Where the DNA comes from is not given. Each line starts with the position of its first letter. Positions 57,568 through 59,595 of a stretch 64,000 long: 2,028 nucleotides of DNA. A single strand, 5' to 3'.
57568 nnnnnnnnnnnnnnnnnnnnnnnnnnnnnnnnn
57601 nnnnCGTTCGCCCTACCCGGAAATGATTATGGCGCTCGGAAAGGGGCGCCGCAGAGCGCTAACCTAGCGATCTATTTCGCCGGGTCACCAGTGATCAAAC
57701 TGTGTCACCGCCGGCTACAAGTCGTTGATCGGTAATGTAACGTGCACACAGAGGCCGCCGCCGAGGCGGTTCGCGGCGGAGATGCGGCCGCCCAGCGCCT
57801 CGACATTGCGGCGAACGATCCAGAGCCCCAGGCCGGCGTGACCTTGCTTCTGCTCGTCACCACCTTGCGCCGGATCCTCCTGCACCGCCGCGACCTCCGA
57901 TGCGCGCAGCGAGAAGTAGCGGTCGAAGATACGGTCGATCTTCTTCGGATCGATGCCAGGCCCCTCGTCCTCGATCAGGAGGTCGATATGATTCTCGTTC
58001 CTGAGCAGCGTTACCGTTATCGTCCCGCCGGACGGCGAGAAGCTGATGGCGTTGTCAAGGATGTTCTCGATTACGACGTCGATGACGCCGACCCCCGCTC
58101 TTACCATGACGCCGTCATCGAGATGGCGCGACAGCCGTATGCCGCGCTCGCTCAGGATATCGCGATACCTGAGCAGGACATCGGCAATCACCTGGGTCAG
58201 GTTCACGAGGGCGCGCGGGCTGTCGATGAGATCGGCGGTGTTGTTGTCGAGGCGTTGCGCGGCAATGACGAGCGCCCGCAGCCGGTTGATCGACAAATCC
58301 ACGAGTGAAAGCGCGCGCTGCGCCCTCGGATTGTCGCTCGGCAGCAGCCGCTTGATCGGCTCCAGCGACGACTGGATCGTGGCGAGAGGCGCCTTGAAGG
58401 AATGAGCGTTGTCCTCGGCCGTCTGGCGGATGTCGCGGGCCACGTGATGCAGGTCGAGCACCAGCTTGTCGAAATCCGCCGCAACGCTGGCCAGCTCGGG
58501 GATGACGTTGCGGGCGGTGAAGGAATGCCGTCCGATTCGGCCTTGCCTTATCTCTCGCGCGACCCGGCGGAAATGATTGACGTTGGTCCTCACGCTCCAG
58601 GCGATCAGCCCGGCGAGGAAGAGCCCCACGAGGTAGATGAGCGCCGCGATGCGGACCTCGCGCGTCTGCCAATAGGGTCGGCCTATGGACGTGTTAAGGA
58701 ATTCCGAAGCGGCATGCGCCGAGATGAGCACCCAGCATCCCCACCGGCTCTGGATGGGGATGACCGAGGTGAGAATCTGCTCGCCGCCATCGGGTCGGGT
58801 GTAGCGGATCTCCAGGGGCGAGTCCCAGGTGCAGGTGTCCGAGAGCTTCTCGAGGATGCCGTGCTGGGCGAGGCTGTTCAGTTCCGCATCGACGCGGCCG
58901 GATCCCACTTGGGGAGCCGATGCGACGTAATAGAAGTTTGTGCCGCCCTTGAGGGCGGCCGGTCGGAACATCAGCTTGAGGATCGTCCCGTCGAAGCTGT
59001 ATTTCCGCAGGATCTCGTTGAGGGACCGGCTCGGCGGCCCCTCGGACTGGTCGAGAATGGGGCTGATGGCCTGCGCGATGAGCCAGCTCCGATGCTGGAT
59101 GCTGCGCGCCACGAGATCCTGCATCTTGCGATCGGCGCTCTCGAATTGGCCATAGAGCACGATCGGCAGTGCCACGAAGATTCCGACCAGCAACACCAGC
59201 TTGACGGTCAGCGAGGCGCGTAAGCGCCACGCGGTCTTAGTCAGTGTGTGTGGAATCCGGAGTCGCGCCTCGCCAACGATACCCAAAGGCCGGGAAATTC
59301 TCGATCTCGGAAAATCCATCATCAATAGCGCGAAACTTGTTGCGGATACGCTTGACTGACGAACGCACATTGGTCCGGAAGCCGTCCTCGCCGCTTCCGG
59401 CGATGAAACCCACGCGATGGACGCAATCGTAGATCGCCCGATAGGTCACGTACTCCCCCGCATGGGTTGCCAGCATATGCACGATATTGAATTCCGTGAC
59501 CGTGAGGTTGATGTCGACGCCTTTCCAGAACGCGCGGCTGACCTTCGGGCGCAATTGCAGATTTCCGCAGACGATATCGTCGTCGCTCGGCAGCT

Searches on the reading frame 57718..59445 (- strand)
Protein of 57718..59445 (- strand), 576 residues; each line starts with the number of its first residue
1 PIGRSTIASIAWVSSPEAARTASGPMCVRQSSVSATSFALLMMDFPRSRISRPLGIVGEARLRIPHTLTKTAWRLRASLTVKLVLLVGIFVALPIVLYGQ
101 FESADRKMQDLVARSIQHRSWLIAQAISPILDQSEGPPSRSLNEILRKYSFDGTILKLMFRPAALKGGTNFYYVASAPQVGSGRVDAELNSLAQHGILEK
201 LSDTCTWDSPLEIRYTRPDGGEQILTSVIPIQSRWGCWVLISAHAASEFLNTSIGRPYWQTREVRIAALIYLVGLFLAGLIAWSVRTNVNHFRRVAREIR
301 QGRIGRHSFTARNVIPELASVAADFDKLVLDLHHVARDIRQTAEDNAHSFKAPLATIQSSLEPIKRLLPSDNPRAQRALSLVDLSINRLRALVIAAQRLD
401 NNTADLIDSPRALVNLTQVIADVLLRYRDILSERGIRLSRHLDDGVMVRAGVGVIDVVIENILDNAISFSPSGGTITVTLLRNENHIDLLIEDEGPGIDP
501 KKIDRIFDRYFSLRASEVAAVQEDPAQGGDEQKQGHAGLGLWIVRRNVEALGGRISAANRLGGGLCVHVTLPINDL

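Call 32: search_protein_families(library=pfam, proteins=[window:57718-59445:-], max_evalue=0.00001)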
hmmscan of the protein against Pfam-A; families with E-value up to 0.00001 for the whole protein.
window:57718-59445:- (576 aa): 1 family
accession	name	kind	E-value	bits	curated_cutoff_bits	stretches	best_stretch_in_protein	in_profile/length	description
PF02518.31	HATPase_c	-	3.4e-22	79.4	26.4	1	458-573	9-109/111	Histidine kinase-, DNA gyrase B-, and HSP90-like ATPase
